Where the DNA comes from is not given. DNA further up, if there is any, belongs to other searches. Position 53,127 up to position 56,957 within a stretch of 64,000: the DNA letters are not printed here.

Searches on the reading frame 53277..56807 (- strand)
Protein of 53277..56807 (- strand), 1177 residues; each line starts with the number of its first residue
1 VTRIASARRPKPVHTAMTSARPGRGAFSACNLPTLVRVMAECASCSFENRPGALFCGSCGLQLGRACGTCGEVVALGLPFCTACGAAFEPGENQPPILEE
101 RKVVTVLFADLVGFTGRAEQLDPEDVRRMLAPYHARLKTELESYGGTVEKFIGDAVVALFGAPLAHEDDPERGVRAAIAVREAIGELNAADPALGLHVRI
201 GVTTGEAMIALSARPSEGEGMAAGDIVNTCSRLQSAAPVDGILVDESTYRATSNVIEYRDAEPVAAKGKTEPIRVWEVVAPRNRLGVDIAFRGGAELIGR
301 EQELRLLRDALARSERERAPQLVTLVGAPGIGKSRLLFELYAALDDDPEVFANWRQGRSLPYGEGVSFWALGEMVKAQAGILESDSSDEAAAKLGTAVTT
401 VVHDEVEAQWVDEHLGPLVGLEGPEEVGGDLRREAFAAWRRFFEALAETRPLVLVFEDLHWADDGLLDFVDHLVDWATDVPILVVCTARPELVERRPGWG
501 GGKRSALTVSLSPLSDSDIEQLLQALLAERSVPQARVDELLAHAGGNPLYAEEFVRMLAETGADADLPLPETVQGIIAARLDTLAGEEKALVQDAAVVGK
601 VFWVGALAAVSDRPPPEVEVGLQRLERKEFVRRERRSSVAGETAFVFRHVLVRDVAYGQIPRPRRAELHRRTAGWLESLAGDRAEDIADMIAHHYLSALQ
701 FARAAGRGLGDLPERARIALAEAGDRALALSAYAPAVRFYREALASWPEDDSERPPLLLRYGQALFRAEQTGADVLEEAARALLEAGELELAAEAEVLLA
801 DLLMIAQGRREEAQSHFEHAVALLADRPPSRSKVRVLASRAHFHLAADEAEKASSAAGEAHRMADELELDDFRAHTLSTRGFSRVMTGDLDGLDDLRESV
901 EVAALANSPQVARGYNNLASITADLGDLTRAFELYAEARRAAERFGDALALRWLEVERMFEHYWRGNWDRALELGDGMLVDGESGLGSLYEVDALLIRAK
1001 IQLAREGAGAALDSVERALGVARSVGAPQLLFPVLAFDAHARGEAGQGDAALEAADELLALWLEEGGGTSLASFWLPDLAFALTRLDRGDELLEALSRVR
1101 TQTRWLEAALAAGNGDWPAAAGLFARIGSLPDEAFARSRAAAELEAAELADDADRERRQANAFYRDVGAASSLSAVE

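Call 39: search_protein_families(library=pfam, proteins=[window:53277-56807:-], max_evalue=0.01)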
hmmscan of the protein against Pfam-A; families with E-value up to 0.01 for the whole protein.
window:53277-56807:- (1177 aa): 7 families
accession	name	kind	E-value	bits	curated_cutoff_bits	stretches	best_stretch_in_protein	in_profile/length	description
PF13191.12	AAA_16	-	2.7e-21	77.2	32.6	1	296-485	1-167/167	AAA ATPase domain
PF00211.25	Guanylate_cyc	-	3.1e-17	63.2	21.9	1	101-272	6-176/183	Adenylate and Guanylate cyclase catalytic domain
PF12773.13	DZR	-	8e-08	32.8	27.3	1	42-85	1-45/45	Double zinc ribbon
PF13424.12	TPR_12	-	2.6e-05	24.7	30.1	2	874-943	3-76/77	Tetratricopeptide repeat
PF13240.11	Zn_Ribbon_1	-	0.0025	18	25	0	42-60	2-20/23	zinc-ribbon domain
PF13248.11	Zn_ribbon_3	-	0.0039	17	27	0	66-86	4-24/26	zinc-ribbon domain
PF13401.12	AAA_22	-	0.0041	17.9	27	0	319-487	4-123/130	AAA domain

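Call 55: search_protein_families(library=padloc, proteins=[window:53277-56807:-], max_evalue=0.01)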
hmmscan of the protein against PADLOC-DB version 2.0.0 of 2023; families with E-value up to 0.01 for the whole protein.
window:53277-56807:- (1177 aa): 6 families
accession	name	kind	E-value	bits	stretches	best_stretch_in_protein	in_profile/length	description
PDLC00734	PycC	-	4e-12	43.9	1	85-209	173-296/374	Pycsar cyclase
PDLC02367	PycC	-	4.4e-08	30.8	1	104-261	44-201/226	-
PDLC02366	PycC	-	6.1e-06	23.4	1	104-254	278-435/486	-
PDLC00765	PycC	-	1.7e-05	22.1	1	106-250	260-410/477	Pycsar cyclase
PDLC00766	PycC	-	0.0075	13.7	0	104-250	44-193/232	Pycsar cyclase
PDLC00762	PycC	-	0.0087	13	0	172-248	125-202/508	Pycsar cyclase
